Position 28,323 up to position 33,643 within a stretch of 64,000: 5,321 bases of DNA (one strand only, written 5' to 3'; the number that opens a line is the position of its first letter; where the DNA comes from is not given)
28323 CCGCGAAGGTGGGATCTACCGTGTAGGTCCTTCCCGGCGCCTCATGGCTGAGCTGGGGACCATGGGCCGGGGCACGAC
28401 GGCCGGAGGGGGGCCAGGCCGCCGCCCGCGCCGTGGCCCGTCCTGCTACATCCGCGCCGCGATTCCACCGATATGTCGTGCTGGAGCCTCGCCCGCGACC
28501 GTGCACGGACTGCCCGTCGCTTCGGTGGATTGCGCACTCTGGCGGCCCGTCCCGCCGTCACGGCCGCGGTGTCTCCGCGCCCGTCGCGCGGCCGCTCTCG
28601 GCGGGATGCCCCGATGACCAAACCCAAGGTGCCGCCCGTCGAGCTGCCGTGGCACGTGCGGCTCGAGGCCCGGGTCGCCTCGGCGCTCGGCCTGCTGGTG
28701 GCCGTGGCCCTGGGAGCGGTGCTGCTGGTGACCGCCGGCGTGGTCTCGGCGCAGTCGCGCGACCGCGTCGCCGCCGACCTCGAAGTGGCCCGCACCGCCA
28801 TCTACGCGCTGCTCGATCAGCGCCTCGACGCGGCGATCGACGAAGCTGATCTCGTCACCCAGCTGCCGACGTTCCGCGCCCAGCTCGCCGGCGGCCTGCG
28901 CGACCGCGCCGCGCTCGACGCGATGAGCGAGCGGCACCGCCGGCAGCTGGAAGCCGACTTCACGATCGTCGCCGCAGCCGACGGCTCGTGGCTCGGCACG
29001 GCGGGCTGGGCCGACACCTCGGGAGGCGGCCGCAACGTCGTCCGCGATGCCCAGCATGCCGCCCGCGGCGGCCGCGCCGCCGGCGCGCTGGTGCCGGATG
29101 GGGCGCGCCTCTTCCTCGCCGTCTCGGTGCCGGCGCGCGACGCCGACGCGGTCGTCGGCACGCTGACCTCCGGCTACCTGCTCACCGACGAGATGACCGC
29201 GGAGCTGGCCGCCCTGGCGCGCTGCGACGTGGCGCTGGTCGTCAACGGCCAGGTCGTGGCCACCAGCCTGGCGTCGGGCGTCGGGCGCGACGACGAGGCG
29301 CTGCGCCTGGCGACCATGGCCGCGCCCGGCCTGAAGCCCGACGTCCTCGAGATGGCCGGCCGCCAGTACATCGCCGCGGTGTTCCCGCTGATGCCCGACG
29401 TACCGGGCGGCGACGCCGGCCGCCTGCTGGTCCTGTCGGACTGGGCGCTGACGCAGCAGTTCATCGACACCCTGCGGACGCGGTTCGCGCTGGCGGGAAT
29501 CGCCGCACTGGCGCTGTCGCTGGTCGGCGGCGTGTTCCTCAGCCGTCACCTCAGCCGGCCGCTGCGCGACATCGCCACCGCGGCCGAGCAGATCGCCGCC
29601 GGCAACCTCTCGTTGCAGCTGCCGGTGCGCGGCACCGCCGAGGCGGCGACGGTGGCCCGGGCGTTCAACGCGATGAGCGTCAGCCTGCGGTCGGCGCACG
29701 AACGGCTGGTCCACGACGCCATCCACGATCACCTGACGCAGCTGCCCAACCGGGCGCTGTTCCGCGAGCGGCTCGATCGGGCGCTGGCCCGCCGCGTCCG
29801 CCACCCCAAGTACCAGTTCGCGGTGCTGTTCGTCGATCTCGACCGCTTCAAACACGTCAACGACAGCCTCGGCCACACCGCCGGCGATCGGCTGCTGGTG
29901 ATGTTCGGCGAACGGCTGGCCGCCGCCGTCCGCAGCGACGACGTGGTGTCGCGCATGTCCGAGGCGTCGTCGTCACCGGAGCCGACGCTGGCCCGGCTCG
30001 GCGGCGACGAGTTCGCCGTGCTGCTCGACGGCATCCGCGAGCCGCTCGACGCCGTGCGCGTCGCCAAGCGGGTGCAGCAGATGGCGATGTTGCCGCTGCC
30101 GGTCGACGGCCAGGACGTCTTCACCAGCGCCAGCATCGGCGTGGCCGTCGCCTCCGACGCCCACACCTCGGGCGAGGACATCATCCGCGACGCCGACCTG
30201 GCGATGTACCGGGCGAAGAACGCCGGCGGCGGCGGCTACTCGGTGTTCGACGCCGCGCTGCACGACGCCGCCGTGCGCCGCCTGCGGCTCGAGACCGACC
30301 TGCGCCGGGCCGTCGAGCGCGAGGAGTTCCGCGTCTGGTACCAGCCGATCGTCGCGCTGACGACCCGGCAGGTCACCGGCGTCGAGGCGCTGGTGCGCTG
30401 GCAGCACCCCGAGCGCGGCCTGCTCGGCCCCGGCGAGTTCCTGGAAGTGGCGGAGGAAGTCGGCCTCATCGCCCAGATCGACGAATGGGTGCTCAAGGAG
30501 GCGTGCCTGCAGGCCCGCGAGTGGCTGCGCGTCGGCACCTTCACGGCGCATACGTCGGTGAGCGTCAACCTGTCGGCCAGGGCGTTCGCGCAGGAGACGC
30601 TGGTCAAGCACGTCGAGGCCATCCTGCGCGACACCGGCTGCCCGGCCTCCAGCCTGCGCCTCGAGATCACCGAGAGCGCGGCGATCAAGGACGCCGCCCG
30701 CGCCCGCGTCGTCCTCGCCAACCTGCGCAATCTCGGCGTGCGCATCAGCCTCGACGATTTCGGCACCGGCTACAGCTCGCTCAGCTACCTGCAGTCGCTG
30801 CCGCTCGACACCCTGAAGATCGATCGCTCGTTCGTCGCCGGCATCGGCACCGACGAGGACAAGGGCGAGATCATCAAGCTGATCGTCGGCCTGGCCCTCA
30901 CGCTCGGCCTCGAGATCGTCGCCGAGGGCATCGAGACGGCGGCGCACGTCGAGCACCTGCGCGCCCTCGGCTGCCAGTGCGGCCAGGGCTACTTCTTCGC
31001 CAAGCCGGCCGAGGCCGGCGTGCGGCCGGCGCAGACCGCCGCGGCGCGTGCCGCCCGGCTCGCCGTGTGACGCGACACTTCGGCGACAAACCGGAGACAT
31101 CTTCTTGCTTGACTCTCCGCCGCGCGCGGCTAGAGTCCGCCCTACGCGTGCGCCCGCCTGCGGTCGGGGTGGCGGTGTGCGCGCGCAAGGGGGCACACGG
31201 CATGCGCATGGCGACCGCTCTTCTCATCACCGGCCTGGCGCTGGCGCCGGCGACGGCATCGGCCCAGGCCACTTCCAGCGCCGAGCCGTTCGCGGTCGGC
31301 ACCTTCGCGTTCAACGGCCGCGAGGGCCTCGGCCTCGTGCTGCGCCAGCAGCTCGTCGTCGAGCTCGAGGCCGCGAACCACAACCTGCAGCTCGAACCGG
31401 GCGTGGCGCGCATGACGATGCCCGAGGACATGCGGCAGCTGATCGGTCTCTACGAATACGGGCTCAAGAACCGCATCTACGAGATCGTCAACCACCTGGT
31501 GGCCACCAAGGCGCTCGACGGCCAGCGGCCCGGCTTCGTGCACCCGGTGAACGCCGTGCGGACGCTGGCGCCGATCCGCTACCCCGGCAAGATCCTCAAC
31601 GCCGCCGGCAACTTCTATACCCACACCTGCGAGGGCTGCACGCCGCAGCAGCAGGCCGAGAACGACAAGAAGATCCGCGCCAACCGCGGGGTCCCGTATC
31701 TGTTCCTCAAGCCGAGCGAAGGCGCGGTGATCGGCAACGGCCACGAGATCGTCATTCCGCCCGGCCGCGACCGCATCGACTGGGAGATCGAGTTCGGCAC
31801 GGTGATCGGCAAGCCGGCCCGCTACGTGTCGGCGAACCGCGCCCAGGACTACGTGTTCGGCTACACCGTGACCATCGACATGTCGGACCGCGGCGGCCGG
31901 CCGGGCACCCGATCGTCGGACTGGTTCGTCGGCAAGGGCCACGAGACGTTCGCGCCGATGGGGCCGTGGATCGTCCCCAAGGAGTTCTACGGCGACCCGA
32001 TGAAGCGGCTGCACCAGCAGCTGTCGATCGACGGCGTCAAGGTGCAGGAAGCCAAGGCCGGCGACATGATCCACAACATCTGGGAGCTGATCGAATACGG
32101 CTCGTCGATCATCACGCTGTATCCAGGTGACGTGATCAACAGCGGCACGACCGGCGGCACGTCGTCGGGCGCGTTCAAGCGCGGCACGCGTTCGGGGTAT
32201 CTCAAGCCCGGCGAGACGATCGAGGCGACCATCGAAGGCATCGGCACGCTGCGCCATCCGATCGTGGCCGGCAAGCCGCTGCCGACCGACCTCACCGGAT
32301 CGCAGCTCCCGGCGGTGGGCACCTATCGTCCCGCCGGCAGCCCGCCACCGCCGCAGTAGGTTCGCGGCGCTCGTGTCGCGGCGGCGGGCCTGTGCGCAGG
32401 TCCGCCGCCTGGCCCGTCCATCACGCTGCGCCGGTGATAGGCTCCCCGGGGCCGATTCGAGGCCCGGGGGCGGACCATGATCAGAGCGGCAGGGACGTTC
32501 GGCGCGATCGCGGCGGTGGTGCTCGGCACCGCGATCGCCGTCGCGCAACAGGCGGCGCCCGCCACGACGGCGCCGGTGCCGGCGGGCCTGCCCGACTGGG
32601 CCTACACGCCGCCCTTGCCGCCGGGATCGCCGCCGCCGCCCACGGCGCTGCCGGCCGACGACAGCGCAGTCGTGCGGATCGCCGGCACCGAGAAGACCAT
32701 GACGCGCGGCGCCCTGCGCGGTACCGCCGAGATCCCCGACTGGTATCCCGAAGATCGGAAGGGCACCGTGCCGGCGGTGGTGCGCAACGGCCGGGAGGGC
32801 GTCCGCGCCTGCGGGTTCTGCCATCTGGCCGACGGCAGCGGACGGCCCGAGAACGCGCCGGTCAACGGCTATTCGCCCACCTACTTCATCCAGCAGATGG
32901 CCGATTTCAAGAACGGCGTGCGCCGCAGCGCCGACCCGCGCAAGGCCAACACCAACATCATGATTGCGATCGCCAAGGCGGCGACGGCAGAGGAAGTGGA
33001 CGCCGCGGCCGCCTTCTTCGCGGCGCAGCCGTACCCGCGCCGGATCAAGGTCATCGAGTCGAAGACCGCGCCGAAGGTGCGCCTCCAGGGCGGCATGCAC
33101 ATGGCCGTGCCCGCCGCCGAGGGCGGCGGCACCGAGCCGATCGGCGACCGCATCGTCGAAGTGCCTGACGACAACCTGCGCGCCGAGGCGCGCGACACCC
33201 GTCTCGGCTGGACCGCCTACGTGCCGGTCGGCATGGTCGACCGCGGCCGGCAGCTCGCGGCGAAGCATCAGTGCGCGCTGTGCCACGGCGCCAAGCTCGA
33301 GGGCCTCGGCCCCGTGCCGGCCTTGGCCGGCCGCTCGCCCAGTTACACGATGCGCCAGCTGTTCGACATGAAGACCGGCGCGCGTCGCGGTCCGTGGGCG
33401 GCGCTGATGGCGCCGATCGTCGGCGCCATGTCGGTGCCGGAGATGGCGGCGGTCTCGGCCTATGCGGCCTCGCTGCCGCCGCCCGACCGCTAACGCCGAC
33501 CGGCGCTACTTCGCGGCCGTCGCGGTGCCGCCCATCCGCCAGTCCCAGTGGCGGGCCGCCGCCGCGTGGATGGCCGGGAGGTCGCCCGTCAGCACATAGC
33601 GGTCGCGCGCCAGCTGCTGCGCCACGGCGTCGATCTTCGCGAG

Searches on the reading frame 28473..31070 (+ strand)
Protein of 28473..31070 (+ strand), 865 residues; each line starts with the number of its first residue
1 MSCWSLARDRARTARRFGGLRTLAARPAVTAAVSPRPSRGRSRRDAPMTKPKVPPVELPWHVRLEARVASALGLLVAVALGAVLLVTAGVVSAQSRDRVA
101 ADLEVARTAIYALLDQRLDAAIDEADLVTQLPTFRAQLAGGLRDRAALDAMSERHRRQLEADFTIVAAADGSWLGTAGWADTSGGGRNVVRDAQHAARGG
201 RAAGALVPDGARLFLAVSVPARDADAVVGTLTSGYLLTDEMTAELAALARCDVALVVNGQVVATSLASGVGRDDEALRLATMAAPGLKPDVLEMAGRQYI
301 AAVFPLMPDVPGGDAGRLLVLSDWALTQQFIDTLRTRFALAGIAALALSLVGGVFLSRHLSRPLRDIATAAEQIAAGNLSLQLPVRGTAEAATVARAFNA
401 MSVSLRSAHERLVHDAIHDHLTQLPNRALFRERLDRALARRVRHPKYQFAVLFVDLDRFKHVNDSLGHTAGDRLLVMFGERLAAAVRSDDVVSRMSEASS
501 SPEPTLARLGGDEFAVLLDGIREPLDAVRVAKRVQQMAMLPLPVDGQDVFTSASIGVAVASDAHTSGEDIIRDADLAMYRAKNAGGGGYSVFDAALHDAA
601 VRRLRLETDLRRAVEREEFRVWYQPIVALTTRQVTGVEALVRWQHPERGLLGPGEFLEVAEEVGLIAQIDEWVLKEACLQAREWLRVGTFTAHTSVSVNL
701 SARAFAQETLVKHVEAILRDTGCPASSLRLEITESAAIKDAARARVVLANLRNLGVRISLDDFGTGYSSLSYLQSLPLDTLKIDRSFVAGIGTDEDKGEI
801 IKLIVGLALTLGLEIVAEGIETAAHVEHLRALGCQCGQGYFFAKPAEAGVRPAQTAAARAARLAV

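Call 39: search_protein_families(library=pfam, proteins=[window:28473-31070:+], max_evalue=0.0001)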
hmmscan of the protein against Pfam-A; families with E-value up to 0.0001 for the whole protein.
window:28473-31070:+ (865 aa): 4 families
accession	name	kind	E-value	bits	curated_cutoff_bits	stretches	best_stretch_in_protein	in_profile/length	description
PF00563.25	EAL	-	1.4e-78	264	31.3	1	609-845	3-236/236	EAL domain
PF00990.26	GGDEF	-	3.2e-43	147.7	23.8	1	416-585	1-158/161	Diguanylate cyclase, GGDEF domain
PF00672.30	HAMP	-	2.3e-14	53.9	25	1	355-406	1-52/53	HAMP domain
PF14827.12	dCache_3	-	1.4e-08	35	25.7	1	99-323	4-234/239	Double sensory domain of two-component sensor kinase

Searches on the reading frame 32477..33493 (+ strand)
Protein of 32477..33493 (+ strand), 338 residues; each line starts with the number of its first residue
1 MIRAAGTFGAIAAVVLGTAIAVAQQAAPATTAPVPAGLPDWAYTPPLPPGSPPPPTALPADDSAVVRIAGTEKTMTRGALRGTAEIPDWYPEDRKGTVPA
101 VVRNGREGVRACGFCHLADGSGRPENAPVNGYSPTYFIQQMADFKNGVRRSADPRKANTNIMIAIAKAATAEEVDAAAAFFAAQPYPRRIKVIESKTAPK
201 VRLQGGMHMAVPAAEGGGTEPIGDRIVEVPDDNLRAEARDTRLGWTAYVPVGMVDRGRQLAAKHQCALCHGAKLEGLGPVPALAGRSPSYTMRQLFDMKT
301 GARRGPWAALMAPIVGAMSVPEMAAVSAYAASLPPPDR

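Call 39: search_protein_families(library=pfam, proteins=[window:32477-33493:+], max_evalue=0.0001)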
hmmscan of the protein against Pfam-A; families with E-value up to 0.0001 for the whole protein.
window:32477-33493:+ (338 aa): 2 families
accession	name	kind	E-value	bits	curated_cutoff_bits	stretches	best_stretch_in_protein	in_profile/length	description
PF00034.26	Cytochrom_C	-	7.2e-09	37.3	21.3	1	254-332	1-88/90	Cytochrome c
PF13442.11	Cytochrome_CBB3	-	3.5e-07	30.9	27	0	254-329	3-67/68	Cytochrome C oxidase, cbb3-type, subunit III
